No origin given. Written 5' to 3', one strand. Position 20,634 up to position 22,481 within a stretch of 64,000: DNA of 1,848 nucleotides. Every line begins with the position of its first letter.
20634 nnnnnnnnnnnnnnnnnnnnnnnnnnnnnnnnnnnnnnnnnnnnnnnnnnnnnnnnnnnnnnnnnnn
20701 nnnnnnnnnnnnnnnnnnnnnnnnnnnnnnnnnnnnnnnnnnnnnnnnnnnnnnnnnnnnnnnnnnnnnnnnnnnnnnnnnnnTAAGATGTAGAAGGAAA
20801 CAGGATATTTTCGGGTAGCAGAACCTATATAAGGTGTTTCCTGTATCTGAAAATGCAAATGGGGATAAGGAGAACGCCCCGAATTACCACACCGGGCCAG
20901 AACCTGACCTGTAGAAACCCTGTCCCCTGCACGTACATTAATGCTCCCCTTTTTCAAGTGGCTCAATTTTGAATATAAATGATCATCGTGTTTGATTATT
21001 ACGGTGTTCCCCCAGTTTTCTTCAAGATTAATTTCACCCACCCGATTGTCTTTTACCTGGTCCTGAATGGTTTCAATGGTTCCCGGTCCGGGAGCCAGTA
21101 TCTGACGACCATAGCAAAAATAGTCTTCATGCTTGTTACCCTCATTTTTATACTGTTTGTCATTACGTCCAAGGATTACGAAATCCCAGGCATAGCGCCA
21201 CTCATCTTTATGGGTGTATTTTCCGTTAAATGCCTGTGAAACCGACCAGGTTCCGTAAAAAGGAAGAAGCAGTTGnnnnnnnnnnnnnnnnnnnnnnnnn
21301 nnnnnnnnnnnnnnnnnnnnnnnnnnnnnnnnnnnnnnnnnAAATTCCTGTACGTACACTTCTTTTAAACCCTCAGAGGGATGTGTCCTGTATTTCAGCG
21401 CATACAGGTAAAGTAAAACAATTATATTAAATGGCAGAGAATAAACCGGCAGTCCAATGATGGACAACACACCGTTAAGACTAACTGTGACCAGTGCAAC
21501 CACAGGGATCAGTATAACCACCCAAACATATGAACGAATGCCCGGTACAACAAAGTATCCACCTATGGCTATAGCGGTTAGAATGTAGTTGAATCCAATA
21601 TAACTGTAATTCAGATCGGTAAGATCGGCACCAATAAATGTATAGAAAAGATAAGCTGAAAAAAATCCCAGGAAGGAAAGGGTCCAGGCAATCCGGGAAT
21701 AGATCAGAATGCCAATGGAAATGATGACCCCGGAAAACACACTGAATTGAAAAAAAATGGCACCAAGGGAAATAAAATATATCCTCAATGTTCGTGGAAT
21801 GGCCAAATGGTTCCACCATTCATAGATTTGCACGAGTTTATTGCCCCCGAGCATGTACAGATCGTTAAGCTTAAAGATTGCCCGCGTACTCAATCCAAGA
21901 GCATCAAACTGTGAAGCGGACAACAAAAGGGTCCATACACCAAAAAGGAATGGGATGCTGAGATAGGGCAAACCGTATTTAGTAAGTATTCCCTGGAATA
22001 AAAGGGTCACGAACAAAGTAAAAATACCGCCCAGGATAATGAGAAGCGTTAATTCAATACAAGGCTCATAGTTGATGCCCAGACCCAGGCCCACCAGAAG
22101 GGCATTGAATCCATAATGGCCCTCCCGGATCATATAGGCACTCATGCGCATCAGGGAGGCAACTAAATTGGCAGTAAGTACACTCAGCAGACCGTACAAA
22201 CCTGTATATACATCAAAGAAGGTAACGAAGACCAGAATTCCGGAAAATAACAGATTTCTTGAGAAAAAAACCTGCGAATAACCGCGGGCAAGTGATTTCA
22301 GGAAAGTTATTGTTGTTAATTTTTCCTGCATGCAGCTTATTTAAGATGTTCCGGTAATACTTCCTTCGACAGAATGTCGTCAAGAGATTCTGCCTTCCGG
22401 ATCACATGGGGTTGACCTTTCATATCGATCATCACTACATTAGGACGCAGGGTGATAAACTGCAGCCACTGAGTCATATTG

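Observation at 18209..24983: Six-gene translationally coupled operon (PqqD-like / ATP-grasp / PLP decarboxylase / UT-M23 fusion / secreted beta-rich protein / TPR protein) with no pathway I can name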

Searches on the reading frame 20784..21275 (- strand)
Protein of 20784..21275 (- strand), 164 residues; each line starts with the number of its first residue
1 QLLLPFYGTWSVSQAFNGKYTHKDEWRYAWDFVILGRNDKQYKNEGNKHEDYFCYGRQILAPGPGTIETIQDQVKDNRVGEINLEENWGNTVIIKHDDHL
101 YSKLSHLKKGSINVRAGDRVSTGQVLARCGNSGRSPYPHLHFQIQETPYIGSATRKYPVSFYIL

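Call 57: search_solved_structures(query=window:20784-21275:-, max_evalue=0.001, show_alignments=3)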
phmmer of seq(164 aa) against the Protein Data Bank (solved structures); distinct sequences matched with E-value up to 0.001: 27.
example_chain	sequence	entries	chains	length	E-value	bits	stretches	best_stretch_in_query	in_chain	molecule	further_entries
9gy1_A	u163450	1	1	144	6.3e-09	39.2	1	74-145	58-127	Peptidase, M23 family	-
6jmx_A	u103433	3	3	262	7.5e-07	32.5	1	89-144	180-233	Peptidase M23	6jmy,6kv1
4qp5_A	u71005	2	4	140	2.5e-06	30.8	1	88-160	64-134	Lysostaphin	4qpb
5nmy_A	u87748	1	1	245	6.8e-06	29.4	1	89-160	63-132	Lysostaphin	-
6ue4_A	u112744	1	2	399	6.9e-06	29.3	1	88-144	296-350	ShyA endopeptidase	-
6u2a_A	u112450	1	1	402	7e-06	29.3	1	88-144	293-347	ShyA endopeptidase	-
9k2v_E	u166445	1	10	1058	7e-06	29.3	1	55-153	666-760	Internal protein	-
4lxc_A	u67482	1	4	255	7.1e-06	29.3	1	89-160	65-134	Lysostaphin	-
5kvp_A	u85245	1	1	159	7.9e-06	29.2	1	89-144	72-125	Zoocin A endopeptidase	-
6jn7_A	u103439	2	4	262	1.5e-05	28.2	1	89-144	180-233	Peptidase M23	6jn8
6jn1_A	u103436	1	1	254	1.8e-05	28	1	89-144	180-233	Peptidase M23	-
6jn0_A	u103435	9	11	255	1.8e-05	28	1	89-144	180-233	Peptidase M23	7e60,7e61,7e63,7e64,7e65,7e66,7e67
6jmz_A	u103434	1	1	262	1.9e-05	27.9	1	89-144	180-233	Peptidase M23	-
2b44_A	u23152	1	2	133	2e-05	27.8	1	87-152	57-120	Glycyl-glycine endopeptidase lytM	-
2b0p_A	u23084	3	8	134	2e-05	27.8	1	87-152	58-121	Glycyl-glycine endopeptidase lytM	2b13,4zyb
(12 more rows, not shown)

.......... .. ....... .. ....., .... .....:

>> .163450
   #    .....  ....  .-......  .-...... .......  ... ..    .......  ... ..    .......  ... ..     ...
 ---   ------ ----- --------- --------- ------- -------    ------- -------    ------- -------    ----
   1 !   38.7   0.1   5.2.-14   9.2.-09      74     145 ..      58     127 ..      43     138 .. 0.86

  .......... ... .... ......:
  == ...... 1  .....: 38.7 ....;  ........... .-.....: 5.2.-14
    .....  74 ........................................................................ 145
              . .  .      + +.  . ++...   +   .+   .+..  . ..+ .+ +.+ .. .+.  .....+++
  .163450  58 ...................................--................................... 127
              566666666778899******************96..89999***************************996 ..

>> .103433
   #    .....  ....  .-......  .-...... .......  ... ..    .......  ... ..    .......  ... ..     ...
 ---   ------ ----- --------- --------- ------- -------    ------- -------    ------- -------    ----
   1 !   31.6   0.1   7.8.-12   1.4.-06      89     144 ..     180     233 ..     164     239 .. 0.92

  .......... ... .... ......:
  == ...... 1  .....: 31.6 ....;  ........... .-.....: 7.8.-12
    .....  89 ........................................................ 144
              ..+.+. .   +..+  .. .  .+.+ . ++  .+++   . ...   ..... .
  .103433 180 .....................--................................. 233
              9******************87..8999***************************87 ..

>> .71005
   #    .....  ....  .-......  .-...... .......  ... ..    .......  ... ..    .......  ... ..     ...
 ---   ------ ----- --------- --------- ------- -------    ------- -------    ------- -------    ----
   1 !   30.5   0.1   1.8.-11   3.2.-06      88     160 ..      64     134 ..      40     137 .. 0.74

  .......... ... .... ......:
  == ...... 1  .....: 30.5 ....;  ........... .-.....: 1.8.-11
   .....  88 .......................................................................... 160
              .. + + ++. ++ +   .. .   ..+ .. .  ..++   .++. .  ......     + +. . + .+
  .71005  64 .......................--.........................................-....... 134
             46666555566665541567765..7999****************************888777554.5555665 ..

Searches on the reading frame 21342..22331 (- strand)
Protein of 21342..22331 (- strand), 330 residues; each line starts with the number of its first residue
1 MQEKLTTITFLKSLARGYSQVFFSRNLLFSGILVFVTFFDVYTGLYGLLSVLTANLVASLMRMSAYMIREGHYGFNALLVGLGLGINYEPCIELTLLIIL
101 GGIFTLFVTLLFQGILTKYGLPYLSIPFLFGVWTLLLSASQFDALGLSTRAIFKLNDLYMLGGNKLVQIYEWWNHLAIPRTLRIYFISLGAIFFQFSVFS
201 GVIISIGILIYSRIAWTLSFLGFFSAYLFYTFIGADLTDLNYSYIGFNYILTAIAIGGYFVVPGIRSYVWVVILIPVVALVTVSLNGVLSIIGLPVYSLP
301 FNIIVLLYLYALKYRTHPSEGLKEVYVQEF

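Call 87: search_solved_structures(query=window:21342-22331:-, max_evalue=0.001, show_alignments=2)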
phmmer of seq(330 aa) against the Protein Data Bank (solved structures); distinct sequences matched with E-value up to 0.001: 12.
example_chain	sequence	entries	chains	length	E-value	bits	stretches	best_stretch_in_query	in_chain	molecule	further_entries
3me1_A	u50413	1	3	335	5e-23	85.4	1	7-311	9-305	Urea transporter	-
3k3f_A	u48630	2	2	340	5.1e-23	85.4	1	7-311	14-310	Urea transporter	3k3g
3m6e_A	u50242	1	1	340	4.2e-22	82.4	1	7-311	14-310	Putative urea transporter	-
8blo_A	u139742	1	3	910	1.2e-20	77.6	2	3-310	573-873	Urea transporter 2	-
8xd7_A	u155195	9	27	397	6.8e-14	55.4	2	173-310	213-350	Urea transporter 2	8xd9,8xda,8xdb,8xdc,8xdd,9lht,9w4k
9j22_A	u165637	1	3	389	1.1e-13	54.7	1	3-85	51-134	Urea transporter 1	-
9zd0_A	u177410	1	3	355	1.6e-13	54.1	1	3-85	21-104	Urea transporter 1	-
6qd5_A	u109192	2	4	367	1.8e-13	54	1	3-85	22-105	Urea transporter 1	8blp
4ezc_A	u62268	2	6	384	2.2e-13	53.7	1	173-310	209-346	Urea transporter 1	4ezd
8xdf_A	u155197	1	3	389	3.9e-13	52.9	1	3-85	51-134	Urea transporter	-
8xde_A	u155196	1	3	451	1.8e-09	40.8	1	168-312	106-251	Urea transporter 2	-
8xdg_A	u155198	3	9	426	3e-09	40.1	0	173-310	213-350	Urea transporter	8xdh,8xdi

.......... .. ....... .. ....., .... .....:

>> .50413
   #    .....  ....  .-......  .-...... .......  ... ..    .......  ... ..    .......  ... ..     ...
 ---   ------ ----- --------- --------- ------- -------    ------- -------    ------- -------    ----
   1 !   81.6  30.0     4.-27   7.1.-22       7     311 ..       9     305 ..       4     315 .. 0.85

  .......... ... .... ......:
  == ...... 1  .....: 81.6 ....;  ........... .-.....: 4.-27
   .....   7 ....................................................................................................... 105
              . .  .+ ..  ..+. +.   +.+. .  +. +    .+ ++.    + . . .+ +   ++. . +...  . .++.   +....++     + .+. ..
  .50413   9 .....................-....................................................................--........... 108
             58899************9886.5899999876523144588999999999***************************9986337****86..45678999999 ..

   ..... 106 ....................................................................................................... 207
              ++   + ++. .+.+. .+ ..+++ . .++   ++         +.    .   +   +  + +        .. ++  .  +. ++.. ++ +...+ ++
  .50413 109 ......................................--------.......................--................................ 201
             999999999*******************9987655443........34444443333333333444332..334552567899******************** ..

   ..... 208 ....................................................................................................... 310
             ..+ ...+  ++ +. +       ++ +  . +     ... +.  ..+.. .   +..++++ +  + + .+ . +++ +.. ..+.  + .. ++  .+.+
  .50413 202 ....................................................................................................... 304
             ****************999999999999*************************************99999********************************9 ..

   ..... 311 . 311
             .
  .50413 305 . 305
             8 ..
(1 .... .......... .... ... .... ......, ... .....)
